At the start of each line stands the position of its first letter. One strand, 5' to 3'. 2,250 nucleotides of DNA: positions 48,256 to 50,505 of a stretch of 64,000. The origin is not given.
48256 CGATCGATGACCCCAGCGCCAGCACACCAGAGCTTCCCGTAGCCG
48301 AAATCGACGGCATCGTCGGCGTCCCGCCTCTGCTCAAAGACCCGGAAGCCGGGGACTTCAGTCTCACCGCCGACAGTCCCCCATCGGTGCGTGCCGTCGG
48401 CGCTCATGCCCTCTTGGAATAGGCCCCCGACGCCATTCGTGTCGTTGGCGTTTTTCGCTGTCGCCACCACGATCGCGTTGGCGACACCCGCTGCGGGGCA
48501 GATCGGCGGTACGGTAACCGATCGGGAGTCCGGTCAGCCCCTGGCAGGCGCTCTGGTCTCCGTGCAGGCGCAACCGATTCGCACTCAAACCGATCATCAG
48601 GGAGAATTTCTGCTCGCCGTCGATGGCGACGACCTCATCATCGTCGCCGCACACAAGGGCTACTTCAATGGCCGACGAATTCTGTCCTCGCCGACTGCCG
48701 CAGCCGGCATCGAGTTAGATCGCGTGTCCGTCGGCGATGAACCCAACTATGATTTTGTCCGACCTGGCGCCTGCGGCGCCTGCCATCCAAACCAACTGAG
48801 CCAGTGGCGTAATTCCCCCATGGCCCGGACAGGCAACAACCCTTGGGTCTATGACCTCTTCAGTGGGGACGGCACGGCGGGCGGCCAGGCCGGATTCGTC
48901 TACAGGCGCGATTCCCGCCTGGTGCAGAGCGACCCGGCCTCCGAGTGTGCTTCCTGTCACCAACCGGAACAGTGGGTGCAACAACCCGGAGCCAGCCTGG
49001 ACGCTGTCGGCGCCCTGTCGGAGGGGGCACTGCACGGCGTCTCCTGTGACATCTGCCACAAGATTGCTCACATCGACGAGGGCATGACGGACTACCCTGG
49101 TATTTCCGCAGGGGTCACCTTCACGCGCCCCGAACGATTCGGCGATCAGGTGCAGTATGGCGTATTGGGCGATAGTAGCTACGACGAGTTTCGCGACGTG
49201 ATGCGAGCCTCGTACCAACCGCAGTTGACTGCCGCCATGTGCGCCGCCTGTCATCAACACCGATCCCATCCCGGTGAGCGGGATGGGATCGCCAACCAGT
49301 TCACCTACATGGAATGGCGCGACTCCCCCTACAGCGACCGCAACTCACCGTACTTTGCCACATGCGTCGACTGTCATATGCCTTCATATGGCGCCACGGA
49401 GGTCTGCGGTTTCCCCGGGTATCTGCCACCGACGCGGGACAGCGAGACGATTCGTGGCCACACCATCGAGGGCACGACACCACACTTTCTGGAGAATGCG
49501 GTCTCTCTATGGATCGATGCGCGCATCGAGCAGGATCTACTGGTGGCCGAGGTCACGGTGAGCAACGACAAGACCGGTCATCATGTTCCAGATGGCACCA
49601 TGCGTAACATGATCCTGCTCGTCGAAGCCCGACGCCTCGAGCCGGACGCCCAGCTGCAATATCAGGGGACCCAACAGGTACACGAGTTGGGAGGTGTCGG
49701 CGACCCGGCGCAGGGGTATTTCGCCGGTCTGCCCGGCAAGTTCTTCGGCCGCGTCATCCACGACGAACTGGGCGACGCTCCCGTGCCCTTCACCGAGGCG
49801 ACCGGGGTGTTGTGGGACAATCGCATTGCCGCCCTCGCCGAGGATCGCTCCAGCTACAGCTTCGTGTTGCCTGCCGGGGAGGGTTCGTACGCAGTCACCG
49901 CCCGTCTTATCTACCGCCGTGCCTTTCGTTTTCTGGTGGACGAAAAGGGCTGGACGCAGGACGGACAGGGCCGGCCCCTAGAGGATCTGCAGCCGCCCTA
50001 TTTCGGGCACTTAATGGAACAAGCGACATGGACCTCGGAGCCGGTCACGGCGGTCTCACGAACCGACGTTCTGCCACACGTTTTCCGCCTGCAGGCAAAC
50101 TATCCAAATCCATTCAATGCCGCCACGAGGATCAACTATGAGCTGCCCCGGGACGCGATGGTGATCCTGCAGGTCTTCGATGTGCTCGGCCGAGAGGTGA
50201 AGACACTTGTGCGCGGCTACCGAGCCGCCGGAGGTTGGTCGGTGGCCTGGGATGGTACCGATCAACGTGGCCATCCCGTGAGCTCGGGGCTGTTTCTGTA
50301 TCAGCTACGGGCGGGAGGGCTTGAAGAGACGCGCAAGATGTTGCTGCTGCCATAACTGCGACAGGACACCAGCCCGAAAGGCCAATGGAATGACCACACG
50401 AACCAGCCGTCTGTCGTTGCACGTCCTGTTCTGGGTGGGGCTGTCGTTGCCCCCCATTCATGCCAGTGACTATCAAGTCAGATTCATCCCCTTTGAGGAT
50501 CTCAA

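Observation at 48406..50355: Pentaheme cytochrome c carrying a T9SS type-A C-terminal sorting domain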

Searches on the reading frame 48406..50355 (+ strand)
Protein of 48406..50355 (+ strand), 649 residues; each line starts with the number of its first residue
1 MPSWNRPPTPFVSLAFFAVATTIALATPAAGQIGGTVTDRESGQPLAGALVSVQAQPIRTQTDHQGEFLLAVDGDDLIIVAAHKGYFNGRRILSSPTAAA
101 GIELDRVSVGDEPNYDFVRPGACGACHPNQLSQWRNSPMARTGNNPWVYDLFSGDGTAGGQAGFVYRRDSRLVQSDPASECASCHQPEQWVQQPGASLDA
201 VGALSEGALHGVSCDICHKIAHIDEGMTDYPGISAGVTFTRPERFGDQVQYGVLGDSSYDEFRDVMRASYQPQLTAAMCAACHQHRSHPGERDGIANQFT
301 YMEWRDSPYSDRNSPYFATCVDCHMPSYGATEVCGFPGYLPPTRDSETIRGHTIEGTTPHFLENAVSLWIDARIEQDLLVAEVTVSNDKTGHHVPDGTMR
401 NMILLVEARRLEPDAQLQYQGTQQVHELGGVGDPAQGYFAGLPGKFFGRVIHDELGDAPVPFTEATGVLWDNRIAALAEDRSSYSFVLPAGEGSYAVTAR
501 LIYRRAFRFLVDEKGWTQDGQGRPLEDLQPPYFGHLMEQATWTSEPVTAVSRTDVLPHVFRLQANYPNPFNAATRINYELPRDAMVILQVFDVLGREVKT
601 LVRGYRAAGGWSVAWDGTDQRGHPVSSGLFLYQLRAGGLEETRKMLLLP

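Call 3: search_protein_families(library=pfam, proteins=[window:48406-50355:+], max_evalue=1)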
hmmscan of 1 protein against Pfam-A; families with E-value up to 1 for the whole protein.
window:48406-50355:+ (649 aa): 12 families
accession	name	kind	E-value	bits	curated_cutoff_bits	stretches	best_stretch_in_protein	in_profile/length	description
PF13860.13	FlgD_ig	-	3.2e-08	33.9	27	1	574-634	12-71/79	FlgD Ig-like domain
PF13715.12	CarbopepD_reg_2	-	4.7e-08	33.4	32.2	1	33-87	1-56/88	CarboxypepD_reg-like domain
PF22113.1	Mtrc-MtrF_II-IV_dom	-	6.2e-08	32.8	30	2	274-326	79-129/176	Outer membrane cytochrome MtrC/MtrF-like, domains II/IV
PF13620.12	CarboxypepD_reg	-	1.4e-07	32.1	32.3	1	32-86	1-59/82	Carboxypeptidase regulatory-like domain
PF13435.11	Cytochrome_C554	-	6.5e-06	27.4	20.8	2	175-218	45-83/84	Cytochrome c554 and c-prime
PF14522.11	Cytochrome_C7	-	0.00098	19.3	24.8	1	147-219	43-67/67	Cytochrome c7 and related cytochrome c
PF14537.11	Cytochrom_c3_2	-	0.019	15.8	25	1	177-220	25-66/79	Cytochrome c3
PF18962.6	Por_Secre_tail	-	0.087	13.6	27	1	566-599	2-35/75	Secretion system C-terminal sorting domain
PF03264.19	Cytochrom_NNT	-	0.14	12.3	24.1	0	275-327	35-75/174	NapC/NirT cytochrome c family, N-terminal region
PF22678.1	Cytochrom_c_NrfB-like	-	0.34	11.9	27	0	279-327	1-43/89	Cytochrome c-type protein NrfB-like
PF16694.10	Cytochrome_P460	-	0.7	10.7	27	1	145-189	86-118/125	Cytochrome P460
PF09699.15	Paired_CXXCH_1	-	0.77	9.9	20.6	0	180-189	8-17/41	Doubled CXXCH motif (Paired_CXXCH_1)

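Call 4: search_protein_families(library=ncbifam, proteins=[window:48406-50355:+], max_evalue=1)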
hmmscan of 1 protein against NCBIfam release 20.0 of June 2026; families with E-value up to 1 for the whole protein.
window:48406-50355:+ (649 aa): 20 families
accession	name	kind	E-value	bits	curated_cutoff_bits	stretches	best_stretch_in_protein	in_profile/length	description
NF040886.1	cyt_C_like_Sec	equivalog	7.1e-09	34.7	250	2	250-410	180-329/423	multiheme c-type cytochrome (seleno)protein ExtKL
TIGR03507.1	decahem_SO1788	subfamily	9e-07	27.7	209.3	2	121-220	577-662/672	OmcA/MtrC family decaheme c-type cytochrome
NF033707.1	T9SS_sortase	equivalog_domain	1.2e-06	26.5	420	1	564-636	1000-1077/1095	type IX secretion system sortase PorU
TIGR04183.1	Por_Secre_tail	domain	0.0004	20.3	23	1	566-646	2-70/72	T9SS type A sorting domain-containing protein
NF052345.1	S_layer_anammox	exception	0.00046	17.7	1400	1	20-71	1302-1354/1596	Kustd1514 family S-layer glycoprotein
TIGR04056.1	OMP_RagA_SusC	subfamily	0.0006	18.2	368.25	1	33-81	3-49/981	SusC/RagA family TonB-linked outer membrane protein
NF005176.1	PRK06655.1-1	equivalog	0.00071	19.5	230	1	585-634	98-147/197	flagellar hook assembly protein FlgD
NF009276.0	PRK12633.1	equivalog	0.0017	18.1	383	1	571-635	115-180/234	flagellar basal body rod modification protein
NF052323.1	T9SSA_dep_M6i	equivalog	0.0073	14.3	600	1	565-616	960-1011/1043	T9SS-dependent M6-like inactivated metalloprotease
NF009277.0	PRK12634.1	equivalog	0.014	15.5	333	1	585-629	123-167/221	flagellar basal body rod modification protein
NF053608.1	Lsa66_OmpA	equivalog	0.014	13.8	700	1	590-636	183-228/581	fibronectin-binding adhesin Lsa66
NF038113.1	T9SSA_dep_M36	equivalog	0.028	12.5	885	1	563-601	793-831/869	T9SS-dependent M36 family metallopeptidase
NF003004.0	PRK03814.1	equivalog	0.15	12.4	84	1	267-288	61-82/86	oxaloacetate decarboxylase subunit gamma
TIGR03508.1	decahem_SO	subfamily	0.18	11.2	192.2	0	164-221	56-104/258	DmsE family decaheme c-type cytochrome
NF045713.1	CxxCH_16_HmcA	equivalog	0.18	10.3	400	1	277-328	77-122/541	sulfate respiration complex hexadecaheme cytochrome HmcA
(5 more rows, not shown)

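Call 8: find_homologous_proteins(query=window:48406-50355:+, max_evalue=0.001)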
Query window:48406-50355:+ (649 aa): 809 proteins with E <= 0.001 among 8000 candidates; the best 120 are listed.
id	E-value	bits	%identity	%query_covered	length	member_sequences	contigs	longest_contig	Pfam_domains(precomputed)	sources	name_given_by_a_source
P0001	0.0e+0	1089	75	96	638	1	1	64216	PF13715.13,PF13860.13,PF13620.13,PF14522.12,PF22113.2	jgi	jgi:hypothetical protein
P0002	4.4e-271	919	62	98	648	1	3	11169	PF13715.13,PF13435.12,PF13860.13,PF13620.13,PF14522.12,PF22113.2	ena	-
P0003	8.2e-262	889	61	98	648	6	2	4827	PF13715.13,PF13860.13,PF13620.13,PF14522.12,PF22113.2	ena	-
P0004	1.5e-231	789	55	96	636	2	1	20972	PF13715.13,PF13860.13,PF13620.13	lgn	-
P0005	1.1e-222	759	54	97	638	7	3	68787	PF13715.13,PF13435.12,PF13860.13,PF13620.13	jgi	jgi:hypothetical protein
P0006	5.2e-222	757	52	96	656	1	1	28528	PF13715.13,PF13435.12,PF13860.13,PF13620.13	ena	-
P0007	6.6e-219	747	52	97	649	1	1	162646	PF13715.13,PF13860.13,PF13620.13,PF22113.2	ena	-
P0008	4.2e-218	744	53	96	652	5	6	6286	PF13715.13,PF13435.12,PF18962.8,PF13860.13,PF13620.13,PF14522.12,PF22113.2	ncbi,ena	-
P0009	1.3e-215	736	54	96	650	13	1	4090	PF13715.13,PF13860.13,PF13620.13,PF14522.12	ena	-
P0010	1.1e-214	733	52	98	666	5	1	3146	PF13715.13,PF13860.13,PF13620.13,PF14522.12,PF22113.2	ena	-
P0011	1.6e-213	729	51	100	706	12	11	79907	PF13860.13,PF13620.13,PF14522.12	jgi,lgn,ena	-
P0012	1.9e-211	722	53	98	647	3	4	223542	PF18962.8,PF13860.13,PF14522.12,PF22113.2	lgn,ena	-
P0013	5.9e-209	714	50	98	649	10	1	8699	PF13715.13,PF13585.13,PF18962.8,PF13860.13,PF13620.13,PF22113.2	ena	-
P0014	1.1e-208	713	54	96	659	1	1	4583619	PF13715.13,PF13435.12,PF18962.8,PF13860.13,PF13620.13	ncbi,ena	-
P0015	3.4e-207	708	52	95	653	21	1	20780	PF13715.13,PF13435.12,PF18962.8,PF13620.13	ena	-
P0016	5.7e-207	707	52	99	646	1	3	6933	PF13715.13,PF13435.12,PF13860.13,PF13620.13,PF22113.2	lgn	-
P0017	1.1e-204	700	50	98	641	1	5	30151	PF13715.13,PF18962.8,PF13620.13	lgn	-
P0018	1.6e-204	699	51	95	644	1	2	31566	PF13715.13,PF13435.12,PF18962.8,PF13620.13,PF22113.2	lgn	-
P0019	1.9e-204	699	51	99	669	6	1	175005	PF13435.12,PF13860.13,PF13620.13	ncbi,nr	ncbi:MAG: T9SS type A sorting domain-containing protein [Gemmatimonadetes bacterium]|nr:T9SS type A 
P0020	4.4e-204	698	49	98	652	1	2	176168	PF13435.12,PF13860.13,PF13620.13,PF14522.12,PF22113.2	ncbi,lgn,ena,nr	ncbi:MAG: hypothetical protein GKR89_03250 [Candidatus Latescibacteria bacterium]|nr:hypothetical pr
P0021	2.5e-203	695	51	95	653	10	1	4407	PF13715.13,PF13435.12,PF18962.8,PF13620.13,PF22113.2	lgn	-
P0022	2.0e-202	692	48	98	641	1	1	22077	PF13715.13,PF13435.12,PF18962.8,PF13620.13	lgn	-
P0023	7.3e-202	690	50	97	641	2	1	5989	PF13715.13,PF13435.12,PF18962.8,PF13620.13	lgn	-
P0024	1.3e-201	690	60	76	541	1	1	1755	PF13715.13,PF13435.12,PF13620.13,PF14522.12,PF22113.2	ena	-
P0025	1.6e-201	689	51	97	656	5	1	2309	PF13715.13,PF23968.2,PF13860.13,PF13620.13,PF14522.12,PF22113.2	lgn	-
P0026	1.6e-201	689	49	99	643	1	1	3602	PF13715.13,PF18962.8,PF13620.13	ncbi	-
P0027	1.5e-200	686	50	96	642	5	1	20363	PF13435.12,PF13860.13,PF13620.13,PF14522.12,PF22113.2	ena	-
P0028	3.8e-200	685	50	99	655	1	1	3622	PF13715.13,PF13860.13,PF13620.13,PF14522.12,PF22113.2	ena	-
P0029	1.3e-199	683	48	98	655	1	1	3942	PF13715.13,PF13435.12,PF13620.13,PF22113.2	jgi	-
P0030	8.0e-199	680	50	97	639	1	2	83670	PF13715.13,PF13435.12,PF18962.8,PF13620.13,PF14522.12,PF22113.2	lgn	-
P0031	9.3e-199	680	51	98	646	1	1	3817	PF13715.13,PF13435.12,PF13860.13,PF13620.13,PF14522.12,PF22113.2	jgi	jgi:hypothetical protein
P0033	1.2e-197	677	50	98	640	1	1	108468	PF13715.13,PF13860.13,PF14522.12,PF22113.2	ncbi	-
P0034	1.1e-195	670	52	95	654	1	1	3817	PF13860.13,PF13620.13,PF14522.12,PF22113.2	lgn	-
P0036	2.5e-193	662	47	98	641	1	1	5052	PF13715.13,PF13435.12,PF18962.8,PF13620.13,PF22113.2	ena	-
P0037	5.0e-192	658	51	97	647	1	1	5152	PF13715.13,PF13435.12,PF13860.13,PF13620.13,PF14522.12,PF22113.2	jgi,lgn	jgi:hypothetical protein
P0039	1.5e-191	656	50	95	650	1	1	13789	PF13715.13,PF18962.8,PF13860.13,PF13620.13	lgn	-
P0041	2.9e-191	655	48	99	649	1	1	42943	PF13715.13,PF13860.13,PF13620.13,PF22113.2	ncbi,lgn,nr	ncbi:MAG: hypothetical protein DHS20C21_00900 [Gemmatimonadota bacterium]|nr:MAG: hypothetical prote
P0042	1.4e-190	653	50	96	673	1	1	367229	PF13715.13,PF13435.12,PF13620.13,PF22113.2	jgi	-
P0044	1.3e-189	650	49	97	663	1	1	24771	PF13715.13,PF13860.13,PF14522.12,PF22113.2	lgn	-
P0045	1.9e-189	649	50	96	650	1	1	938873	PF13715.13,PF13860.13,PF13620.13,PF22113.2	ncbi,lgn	-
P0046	1.8e-187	643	48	98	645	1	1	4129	PF13715.13,PF13860.13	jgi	jgi:hypothetical protein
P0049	2.5e-185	636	48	98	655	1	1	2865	PF13715.13,PF13860.13,PF14522.12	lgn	-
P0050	6.3e-185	635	56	80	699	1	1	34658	PF13715.13,PF13435.12,PF13620.13,PF22113.2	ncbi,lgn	-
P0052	2.9e-183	629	49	95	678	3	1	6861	PF13715.13,PF13435.12,PF13860.13,PF13620.13,PF22113.2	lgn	-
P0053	5.1e-183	628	49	98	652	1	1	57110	PF13715.13,PF13860.13,PF13620.13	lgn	-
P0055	2.2e-182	626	51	90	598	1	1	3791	PF18962.8,PF13860.13,PF22113.2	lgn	-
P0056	2.3e-182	626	52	83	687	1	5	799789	PF13715.13,PF13435.12,PF13620.13,PF22113.2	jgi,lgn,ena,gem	-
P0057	4.9e-180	618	52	84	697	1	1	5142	PF13715.13,PF13435.12,PF13620.13,PF22113.2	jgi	jgi:hypothetical protein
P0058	6.2e-180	618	54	79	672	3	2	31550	PF13435.12,PF13620.13,PF13442.12,PF22113.2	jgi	jgi:hypothetical protein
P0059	2.5e-178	613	54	78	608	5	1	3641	PF13715.13,PF13435.12,PF13620.13,PF22113.2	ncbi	-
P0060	3.5e-178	612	49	95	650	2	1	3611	PF13715.13,PF13860.13,PF13620.13,PF14522.12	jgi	jgi:FlgD Ig-like domain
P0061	8.2e-178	611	49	93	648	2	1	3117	PF13435.12,PF13620.13,PF14522.12,PF22113.2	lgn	-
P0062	9.2e-178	611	47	97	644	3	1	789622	PF13715.13,PF13620.13,PF22113.2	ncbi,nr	ncbi:MAG: hypothetical protein IPK72_10530 [Candidatus Eisenbacteria bacterium]|nr:hypothetical prot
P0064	3.4e-177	609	54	82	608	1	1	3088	PF14537.12,PF13715.13,PF13435.12,PF13620.13,PF22113.2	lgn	-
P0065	3.6e-177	609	54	79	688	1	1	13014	PF13715.13,PF13435.12,PF14522.12,PF22113.2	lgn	-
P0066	7.2e-177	608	53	81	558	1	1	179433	PF13715.13,PF13435.12,PF13620.13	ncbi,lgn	-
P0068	2.3e-176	606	52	84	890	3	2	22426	PF00526.24,PF13620.13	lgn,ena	-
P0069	5.1e-176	605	54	79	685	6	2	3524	PF13715.13,PF13435.12,PF13620.13,PF14522.12,PF22113.2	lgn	-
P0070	1.2e-175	604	50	92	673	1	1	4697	PF13715.13,PF13435.12,PF13620.13,PF14522.12,PF22113.2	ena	-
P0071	1.3e-175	604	54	78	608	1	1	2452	PF13715.13,PF13435.12,PF00404.25,PF13620.13,PF22113.2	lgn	-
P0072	4.1e-175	602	46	97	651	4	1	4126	PF13860.13,PF13620.13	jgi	-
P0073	2.2e-173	596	47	98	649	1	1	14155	PF13620.13,PF14522.12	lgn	-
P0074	5.2e-173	595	50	83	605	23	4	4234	PF13715.13,PF13435.12,PF00404.25,PF13620.13,PF22113.2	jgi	jgi:hypothetical protein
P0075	6.9e-173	595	47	97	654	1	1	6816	PF13715.13,PF22113.2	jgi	jgi:hypothetical protein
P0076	1.1e-172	594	51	82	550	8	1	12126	PF13715.13,PF13620.13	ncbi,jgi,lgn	-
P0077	2.1e-172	593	53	82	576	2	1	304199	PF13715.13,PF13620.13,PF14522.12,PF22113.2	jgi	jgi:hypothetical protein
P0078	4.2e-172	592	51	82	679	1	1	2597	PF13435.12,PF13620.13,PF14522.12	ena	-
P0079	2.7e-171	589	52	79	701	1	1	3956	PF13715.13,PF13435.12,PF13620.13,PF22113.2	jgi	-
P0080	3.8e-171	589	53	80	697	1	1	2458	PF14537.12,PF13715.13,PF13435.12,PF13927.13,PF13620.13,PF14522.12,PF22113.2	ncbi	-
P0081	1.4e-170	587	46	98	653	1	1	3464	PF13435.12,PF13620.13,PF14522.12,PF22113.2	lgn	-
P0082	4.2e-170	586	53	80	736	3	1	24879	PF13620.13,PF22113.2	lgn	-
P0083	4.3e-170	585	50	83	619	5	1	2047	PF13715.13,PF13620.13,PF22113.2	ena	-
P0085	8.4e-170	585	52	81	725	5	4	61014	PF13715.13,PF13435.12,PF14522.12,PF22113.2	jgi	jgi:mono/diheme cytochrome c family protein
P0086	1.0e-169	584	52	81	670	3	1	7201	PF13715.13,PF13435.12,PF13620.13,PF14522.12,PF22113.2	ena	-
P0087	1.3e-169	584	52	81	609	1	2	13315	PF13715.13,PF13435.12,PF13620.13,PF22113.2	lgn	-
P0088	1.4e-169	584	52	79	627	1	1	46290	PF13715.13,PF13620.13,PF13442.12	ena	-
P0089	2.5e-169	583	52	80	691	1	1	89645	PF13715.13,PF13620.13,PF22113.2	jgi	jgi:hypothetical protein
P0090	5.2e-169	582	53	79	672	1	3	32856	PF13715.13,PF13620.13,PF22113.2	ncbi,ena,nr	ncbi:MAG: hypothetical protein CMJ83_17885 [Planctomycetes bacterium]|nr:hypothetical protein [Planc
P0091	5.7e-169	582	49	80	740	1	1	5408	PF13715.13,PF13860.13,PF13620.13,PF22113.2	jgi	-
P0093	2.1e-168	580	53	80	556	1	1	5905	PF13715.13,PF13620.13,PF14522.12,PF22113.2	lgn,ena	-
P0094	2.9e-168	579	53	79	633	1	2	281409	PF13715.13,PF13435.12,PF13620.13,PF14522.12,PF22113.2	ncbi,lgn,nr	ncbi:MAG: hypothetical protein IT384_10525 [Deltaproteobacteria bacterium]|nr:hypothetical protein [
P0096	3.2e-168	579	52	81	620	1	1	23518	PF13715.13,PF13435.12,PF00404.25,PF13620.13,PF13442.12,PF14522.12,PF22113.2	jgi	-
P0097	3.4e-168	579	53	80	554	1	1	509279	PF13715.13,PF13620.13,PF22113.2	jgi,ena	-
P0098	4.1e-168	579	51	82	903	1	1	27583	PF00526.24,PF13620.13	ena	-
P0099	4.6e-168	579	53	80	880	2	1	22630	PF00526.24,PF13620.13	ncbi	-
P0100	5.5e-168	579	51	81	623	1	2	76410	PF13715.13,PF13620.13,PF14522.12,PF22113.2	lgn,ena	-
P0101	5.6e-168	579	51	80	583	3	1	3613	PF13715.13,PF22113.2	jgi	-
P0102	7.8e-168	578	50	82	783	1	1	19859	PF13715.13,PF13435.12,PF01833.31,PF13620.13,PF14522.12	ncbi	-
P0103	1.6e-167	577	52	81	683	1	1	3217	PF13715.13,PF13620.13,PF22113.2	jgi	jgi:hypothetical protein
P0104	1.6e-167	577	50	81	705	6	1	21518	PF13715.13,PF13435.12,PF13620.13,PF22113.2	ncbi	-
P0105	2.6e-167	576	52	81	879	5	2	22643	PF00526.24,PF13620.13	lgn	-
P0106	3.9e-167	576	51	82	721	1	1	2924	PF13715.13,PF13435.12,PF13620.13,PF13442.12,PF14522.12,PF22113.2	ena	-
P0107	3.9e-167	576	52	80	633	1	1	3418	PF13715.13,PF13435.12,PF13620.13,PF22113.2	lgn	-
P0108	4.8e-167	575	50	82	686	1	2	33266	PF14537.12,PF13715.13,PF13435.12,PF13620.13,PF22113.2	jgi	-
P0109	5.3e-167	575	45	100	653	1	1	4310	PF13715.13,PF13860.13,PF13620.13,PF14522.12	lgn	-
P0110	7.5e-167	575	53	80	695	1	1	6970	PF13715.13,PF14522.12,PF22113.2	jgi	-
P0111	1.1e-166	574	51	80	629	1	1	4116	PF13715.13,PF13435.12,PF13620.13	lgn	-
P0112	1.5e-166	574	51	80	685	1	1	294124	PF13715.13,PF13620.13,PF14522.12,PF22113.2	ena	-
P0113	1.6e-166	574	52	79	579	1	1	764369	PF13715.13,PF13620.13,PF22113.2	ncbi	-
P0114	1.8e-166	574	51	83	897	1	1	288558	PF00526.24,PF13715.13,PF13620.13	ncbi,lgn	-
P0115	2.3e-166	573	53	82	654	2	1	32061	PF13435.12,PF13620.13,PF14522.12,PF22113.2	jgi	jgi:hypothetical protein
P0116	2.4e-166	573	50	82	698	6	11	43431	PF13715.13,PF13435.12,PF13620.13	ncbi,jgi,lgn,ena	jgi:hypothetical protein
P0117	2.7e-166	573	47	94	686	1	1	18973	PF13620.13,PF22113.2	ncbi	-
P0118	3.5e-166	573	52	84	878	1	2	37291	PF00526.24,PF13620.13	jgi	jgi:hypothetical protein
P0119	3.7e-166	573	51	81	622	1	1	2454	PF13715.13,PF13620.13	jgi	jgi:hypothetical protein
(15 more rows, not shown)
